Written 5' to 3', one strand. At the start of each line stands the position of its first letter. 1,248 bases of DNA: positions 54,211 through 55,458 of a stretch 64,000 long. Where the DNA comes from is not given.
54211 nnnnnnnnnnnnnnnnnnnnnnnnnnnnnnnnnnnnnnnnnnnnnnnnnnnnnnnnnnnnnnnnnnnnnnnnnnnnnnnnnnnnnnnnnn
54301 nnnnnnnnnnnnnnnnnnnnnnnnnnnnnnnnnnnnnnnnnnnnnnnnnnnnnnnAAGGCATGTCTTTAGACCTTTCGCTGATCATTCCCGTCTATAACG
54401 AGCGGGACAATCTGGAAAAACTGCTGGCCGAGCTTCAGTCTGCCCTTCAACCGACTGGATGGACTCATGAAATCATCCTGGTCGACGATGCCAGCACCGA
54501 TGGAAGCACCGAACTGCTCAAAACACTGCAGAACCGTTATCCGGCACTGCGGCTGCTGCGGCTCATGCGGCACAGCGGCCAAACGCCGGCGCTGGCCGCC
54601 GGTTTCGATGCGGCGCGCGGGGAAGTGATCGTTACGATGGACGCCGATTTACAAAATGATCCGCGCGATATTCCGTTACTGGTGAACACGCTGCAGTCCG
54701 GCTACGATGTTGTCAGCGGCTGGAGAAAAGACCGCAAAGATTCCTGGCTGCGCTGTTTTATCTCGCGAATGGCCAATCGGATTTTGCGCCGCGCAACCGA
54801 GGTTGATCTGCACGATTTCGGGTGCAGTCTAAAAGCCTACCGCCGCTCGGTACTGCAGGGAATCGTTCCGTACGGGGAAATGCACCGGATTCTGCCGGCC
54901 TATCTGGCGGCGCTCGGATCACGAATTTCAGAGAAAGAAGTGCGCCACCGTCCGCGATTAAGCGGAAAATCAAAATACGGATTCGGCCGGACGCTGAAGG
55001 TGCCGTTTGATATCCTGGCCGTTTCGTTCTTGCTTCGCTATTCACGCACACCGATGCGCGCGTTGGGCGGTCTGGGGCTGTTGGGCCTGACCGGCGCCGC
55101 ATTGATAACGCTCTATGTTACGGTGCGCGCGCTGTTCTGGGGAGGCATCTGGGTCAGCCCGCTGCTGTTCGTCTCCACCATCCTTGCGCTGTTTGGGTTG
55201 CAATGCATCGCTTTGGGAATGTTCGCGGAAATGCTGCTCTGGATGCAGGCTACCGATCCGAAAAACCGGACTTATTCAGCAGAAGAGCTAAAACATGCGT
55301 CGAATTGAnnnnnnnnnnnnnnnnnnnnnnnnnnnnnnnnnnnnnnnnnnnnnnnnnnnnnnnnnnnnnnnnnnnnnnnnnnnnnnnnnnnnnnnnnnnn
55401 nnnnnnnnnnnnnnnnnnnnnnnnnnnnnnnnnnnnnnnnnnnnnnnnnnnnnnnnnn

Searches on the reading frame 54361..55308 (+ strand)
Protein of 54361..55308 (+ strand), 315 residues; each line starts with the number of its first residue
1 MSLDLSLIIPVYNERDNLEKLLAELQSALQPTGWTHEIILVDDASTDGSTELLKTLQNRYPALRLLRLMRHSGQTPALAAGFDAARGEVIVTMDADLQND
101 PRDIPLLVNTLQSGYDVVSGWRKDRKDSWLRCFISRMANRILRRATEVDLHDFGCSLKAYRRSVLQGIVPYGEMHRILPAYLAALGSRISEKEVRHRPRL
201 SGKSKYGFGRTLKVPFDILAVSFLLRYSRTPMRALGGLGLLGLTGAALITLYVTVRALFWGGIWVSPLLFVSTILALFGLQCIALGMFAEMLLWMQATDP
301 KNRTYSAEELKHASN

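Call 10: search_protein_families(library=pfam, proteins=[window:54361-55308:+], max_evalue=0.001)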
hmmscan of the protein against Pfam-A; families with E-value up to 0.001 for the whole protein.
window:54361-55308:+ (315 aa): 2 families
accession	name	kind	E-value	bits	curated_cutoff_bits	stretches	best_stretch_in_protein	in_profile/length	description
PF00535.33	Glycos_transf_2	-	1.6e-32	113.2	23.3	1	6-166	1-165/168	Glycosyl transferase family 2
PF13641.12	Glyco_tranf_2_3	-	5.3e-06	27.1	27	1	5-163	3-155/230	Glycosyltransferase like family 2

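Call 21: search_protein_families(library=ncbifam, proteins=[window:54361-55308:+], max_evalue=0.1)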
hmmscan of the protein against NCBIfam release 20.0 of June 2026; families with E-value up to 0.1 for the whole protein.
window:54361-55308:+ (315 aa): 23 families
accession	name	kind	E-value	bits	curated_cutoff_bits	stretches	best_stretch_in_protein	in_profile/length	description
NF007986.1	PRK10714.1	equivalog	5.8e-56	189.8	529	1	5-292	8-293/316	undecaprenyl-phosphate 4-deoxy-4-formamido-L-arabinose transferase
NF047588.1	GlcsyltransPgfSStrep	equivalog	3.2e-36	125.1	500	1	4-291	2-286/308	glycosyltransferase PgfS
TIGR03937.1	PgaC_IcaA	equivalog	8e-15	54.7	422.3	1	5-114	47-153/407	poly-beta-1,6-N-acetyl-D-glucosamine synthase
TIGR04182.1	glyco_TIGR04182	equivalog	1.1e-14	54.6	325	1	5-296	2-286/293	S-layer glycoprotein N-glycosyltransferase AglJ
TIGR03965.1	mycofact_glyco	equivalog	6.9e-14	51.6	280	1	4-111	75-179/467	mycofactocin biosynthesis glycosyltransferase MftF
NF007482.0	PRK10073.1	equivalog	7.5e-14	51.5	423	1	4-104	7-103/334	glycosyltransferase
NF041875.1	EPS_EpsD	equivalog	5.3e-13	49.1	370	1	5-102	1-95/325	exopolysaccharide biosynthesis glycosyltransferase EpsD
TIGR04283.1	glyco_like_mftF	equivalog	7.8e-12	45.2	182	1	5-135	1-123/221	TIGR04283 family arsenosugar biosynthesis glycosyltransferase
NF038302.1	EPS_HpsE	equivalog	2e-10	40.2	300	1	3-97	1-97/307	hormogonium polysaccharide biosynthesis glycosyltransferase HpsE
TIGR03111.1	glyc2_xrt_Gpos1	hypoth_equivalog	5.9e-10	38.5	363.95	1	5-108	51-153/439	TIGR03111 family XrtG-associated glycosyltransferase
NF045692.1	OglycostaseCruG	equivalog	7.3e-10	38.3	600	1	5-119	43-161/386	2'-O-glycosyltransferase CruG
NF058614.1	PPMAGASynPpgS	equivalog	4.1e-09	36.2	370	1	4-166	1-163/226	polyprenyl-phospho-N-acetylgalactosaminyl synthase PpgS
NF041391.1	DPhHxTase_Halo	equivalog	6.5e-09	35.1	375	1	11-168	3-153/213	dolichyl-phosphate hexose transferase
NF050050.1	ProtGlycPglI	equivalog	1.2e-08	34.7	500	1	5-153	4-147/306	GalNAc(5)-diNAcBac-PP-undecaprenol beta-1,3-glucosyltransferase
NF047683.1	TeichurnBiosyTuaG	equivalog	2.1e-08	34.1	400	1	5-98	8-98/252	teichuronic acid biosynthesis protein TuaG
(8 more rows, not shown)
